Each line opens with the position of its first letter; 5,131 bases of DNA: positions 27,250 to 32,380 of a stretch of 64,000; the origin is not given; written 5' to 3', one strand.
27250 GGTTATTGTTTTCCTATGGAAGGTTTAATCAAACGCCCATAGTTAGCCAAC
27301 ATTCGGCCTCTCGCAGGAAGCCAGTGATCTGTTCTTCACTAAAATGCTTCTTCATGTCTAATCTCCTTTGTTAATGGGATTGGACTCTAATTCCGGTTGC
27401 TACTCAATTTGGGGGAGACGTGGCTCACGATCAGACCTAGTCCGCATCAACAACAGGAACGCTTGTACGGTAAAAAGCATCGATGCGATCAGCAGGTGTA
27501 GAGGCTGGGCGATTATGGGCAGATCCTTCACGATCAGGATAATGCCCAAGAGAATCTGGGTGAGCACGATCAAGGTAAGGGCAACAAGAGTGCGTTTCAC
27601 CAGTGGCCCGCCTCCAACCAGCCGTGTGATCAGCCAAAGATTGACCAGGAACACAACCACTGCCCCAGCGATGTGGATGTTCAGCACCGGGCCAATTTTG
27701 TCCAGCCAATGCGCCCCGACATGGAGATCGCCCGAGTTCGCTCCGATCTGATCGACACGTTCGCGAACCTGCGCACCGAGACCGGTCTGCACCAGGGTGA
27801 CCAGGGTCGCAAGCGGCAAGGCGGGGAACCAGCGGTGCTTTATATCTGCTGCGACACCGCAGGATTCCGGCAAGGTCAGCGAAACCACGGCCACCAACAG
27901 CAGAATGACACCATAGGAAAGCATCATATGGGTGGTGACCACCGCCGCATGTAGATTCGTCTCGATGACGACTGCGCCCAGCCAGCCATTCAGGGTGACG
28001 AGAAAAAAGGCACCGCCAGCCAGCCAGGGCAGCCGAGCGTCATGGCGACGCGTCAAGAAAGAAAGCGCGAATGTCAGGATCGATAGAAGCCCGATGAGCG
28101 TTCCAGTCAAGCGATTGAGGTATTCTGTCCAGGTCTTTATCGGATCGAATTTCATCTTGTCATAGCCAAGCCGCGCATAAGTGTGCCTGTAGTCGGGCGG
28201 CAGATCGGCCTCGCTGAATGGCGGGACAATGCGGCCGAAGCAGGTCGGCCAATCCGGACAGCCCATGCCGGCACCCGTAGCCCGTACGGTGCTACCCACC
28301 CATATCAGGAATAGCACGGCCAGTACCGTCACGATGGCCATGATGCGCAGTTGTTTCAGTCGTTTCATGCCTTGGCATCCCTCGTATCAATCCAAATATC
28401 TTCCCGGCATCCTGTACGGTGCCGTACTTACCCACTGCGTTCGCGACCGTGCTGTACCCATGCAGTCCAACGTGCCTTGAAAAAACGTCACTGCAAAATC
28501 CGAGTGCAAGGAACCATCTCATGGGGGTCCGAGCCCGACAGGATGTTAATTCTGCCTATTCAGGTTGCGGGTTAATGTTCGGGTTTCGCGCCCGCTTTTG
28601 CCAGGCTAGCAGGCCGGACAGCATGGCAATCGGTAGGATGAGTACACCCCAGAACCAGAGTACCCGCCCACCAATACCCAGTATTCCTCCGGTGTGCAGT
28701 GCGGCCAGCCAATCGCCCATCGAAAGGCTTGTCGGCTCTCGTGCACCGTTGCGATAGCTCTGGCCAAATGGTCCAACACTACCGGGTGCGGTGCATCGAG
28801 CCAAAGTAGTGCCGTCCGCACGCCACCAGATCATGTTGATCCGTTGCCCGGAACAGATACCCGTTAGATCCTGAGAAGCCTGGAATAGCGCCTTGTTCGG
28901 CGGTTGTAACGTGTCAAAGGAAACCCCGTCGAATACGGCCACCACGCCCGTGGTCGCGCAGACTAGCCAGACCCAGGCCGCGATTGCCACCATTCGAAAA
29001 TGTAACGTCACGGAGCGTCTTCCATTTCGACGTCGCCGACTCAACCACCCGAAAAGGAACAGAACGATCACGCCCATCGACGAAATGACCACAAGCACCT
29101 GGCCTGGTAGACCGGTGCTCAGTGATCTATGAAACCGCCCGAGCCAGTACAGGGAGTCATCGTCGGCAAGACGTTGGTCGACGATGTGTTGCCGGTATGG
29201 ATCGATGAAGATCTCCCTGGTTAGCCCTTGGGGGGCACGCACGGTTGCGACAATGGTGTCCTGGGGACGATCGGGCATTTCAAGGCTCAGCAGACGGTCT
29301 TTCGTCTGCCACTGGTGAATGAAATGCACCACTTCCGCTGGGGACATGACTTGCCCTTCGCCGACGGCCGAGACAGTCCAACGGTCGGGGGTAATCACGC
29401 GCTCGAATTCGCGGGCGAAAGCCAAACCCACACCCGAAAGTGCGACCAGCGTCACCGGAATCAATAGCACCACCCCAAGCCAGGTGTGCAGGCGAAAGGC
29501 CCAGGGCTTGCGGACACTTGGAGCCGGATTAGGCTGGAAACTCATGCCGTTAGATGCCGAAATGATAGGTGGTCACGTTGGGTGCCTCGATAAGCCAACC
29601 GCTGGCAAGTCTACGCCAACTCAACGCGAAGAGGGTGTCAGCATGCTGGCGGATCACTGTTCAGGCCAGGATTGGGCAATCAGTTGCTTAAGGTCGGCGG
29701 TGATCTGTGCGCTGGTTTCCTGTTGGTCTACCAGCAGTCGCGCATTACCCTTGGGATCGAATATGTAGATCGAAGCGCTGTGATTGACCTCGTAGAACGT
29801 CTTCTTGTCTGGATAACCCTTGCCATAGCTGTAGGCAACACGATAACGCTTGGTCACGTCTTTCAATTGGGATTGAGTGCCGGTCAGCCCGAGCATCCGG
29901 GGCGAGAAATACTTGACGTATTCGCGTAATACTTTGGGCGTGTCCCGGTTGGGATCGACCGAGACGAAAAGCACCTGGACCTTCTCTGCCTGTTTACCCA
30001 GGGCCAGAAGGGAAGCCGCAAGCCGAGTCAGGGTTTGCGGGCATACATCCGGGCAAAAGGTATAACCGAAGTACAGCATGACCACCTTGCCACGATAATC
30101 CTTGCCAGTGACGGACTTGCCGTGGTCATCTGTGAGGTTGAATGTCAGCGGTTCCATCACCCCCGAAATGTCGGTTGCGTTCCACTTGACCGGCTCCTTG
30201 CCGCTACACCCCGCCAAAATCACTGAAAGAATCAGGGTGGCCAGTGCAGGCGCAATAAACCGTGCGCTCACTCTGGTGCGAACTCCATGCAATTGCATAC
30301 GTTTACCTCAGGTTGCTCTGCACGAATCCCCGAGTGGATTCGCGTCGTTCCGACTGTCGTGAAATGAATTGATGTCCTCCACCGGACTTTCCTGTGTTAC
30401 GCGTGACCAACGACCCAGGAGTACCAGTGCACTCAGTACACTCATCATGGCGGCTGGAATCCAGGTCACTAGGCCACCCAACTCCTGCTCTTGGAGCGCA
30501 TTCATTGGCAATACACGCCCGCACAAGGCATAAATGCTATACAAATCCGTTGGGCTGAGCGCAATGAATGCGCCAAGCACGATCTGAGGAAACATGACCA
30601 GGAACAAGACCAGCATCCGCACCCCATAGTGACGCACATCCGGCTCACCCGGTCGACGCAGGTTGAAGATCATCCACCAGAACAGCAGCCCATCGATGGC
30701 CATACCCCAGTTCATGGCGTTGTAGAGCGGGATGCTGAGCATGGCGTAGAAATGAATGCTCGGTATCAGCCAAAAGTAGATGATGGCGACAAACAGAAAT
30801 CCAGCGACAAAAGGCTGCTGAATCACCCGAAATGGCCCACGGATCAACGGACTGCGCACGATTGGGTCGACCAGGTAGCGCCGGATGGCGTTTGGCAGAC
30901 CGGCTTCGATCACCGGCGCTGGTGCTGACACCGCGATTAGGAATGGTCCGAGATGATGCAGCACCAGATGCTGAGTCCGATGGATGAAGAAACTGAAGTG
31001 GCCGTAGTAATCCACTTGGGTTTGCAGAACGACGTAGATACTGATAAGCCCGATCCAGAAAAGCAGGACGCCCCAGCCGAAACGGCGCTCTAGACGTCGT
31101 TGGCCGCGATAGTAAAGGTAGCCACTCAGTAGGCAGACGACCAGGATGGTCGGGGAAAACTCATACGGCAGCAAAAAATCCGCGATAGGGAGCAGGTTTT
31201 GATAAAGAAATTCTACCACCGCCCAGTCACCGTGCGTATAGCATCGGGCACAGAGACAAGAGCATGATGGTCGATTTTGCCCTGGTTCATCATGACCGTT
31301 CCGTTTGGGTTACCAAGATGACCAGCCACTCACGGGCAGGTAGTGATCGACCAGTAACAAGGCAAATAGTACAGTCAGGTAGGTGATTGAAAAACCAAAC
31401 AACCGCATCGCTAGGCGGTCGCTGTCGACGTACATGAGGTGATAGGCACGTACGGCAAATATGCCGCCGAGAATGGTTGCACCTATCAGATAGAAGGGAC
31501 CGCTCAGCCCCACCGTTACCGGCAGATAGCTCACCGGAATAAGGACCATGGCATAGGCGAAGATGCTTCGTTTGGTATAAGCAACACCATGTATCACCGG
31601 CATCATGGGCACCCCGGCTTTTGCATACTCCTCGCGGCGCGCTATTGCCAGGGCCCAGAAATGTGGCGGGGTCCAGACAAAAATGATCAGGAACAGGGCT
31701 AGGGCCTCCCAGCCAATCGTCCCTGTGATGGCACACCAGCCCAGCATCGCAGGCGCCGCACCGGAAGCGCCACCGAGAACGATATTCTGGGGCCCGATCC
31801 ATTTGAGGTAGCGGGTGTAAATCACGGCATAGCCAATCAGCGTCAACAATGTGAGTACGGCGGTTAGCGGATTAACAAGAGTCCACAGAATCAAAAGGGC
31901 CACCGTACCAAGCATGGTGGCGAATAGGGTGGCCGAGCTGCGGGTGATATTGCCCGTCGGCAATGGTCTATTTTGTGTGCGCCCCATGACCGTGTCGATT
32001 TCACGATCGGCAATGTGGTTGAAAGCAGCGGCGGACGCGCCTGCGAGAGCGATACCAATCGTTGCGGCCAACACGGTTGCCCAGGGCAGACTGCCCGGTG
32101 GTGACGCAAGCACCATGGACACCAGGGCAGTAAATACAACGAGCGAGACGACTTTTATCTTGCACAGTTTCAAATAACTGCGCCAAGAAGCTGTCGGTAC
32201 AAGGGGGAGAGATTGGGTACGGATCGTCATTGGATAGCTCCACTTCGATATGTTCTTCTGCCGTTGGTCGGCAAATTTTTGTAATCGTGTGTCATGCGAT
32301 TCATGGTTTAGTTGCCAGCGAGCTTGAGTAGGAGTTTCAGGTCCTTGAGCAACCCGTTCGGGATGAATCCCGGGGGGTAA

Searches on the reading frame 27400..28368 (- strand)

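Call 16: search_protein_families(library=pfam, proteins=[window:27400-28368:-], max_evalue=0.001)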
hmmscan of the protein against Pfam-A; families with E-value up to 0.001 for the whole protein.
window:27400-28368:- (322 aa): 1 family
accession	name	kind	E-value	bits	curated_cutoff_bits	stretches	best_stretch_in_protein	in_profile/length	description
PF02628.20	COX15-CtaA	-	3.6e-45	154.8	29.9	1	9-302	2-321/322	Cytochrome oxidase assembly protein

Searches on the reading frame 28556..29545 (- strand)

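Call 16: search_protein_families(library=pfam, proteins=[window:28556-29545:-], max_evalue=0.001)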
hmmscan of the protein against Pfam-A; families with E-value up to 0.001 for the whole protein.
window:28556-29545:- (329 aa): 2 families
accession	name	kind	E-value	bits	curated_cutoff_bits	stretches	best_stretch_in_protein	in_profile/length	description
PF03929.21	PepSY_TM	-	8.6e-30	105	28.8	1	17-318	1-295/295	PepSY-associated TM region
PF13301.11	DUF4079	-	0.00044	20.9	31.4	0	151-205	10-73/141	Protein of unknown function (DUF4079)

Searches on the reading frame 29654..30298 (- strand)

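Call 16: search_protein_families(library=pfam, proteins=[window:29654-30298:-], max_evalue=0.001)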
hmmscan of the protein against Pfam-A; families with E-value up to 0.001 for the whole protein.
window:29654-30298:- (214 aa): 4 families
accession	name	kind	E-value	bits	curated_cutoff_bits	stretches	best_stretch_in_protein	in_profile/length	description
PF02630.20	SCO1-SenC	-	2.9e-45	154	22.8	1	52-185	3-133/134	SCO1/SenC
PF00578.27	AhpC-TSA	-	1.1e-09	38.7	26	1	52-184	7-119/124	AhpC/TSA family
PF13905.12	Thioredoxin_8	-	8.7e-05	23.2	27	0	70-129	1-55/94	Thioredoxin-like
PF08534.16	Redoxin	-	0.00042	20.6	26.6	1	52-118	8-74/148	Redoxin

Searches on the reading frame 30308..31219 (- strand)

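Call 16: search_protein_families(library=pfam, proteins=[window:30308-31219:-], max_evalue=0.001)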
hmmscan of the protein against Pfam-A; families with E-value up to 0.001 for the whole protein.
window:30308-31219:- (303 aa): 1 family
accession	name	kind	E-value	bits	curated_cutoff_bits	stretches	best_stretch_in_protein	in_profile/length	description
PF09678.15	Caa3_CtaG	-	1.5e-51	175.5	27.7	1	35-273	2-236/237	Cytochrome c oxidase caa3 assembly factor (Caa3_CtaG)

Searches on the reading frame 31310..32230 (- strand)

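Call 59: search_protein_families(library=pfam, proteins=[window:31310-32230:-], max_evalue=0.00001)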
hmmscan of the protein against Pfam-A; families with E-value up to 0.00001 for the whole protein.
window:31310-32230:- (306 aa): 1 family
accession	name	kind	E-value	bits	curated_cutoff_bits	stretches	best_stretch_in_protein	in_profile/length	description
PF01040.23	UbiA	-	1.1e-60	205.5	34.2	1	31-280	1-245/250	UbiA prenyltransferase family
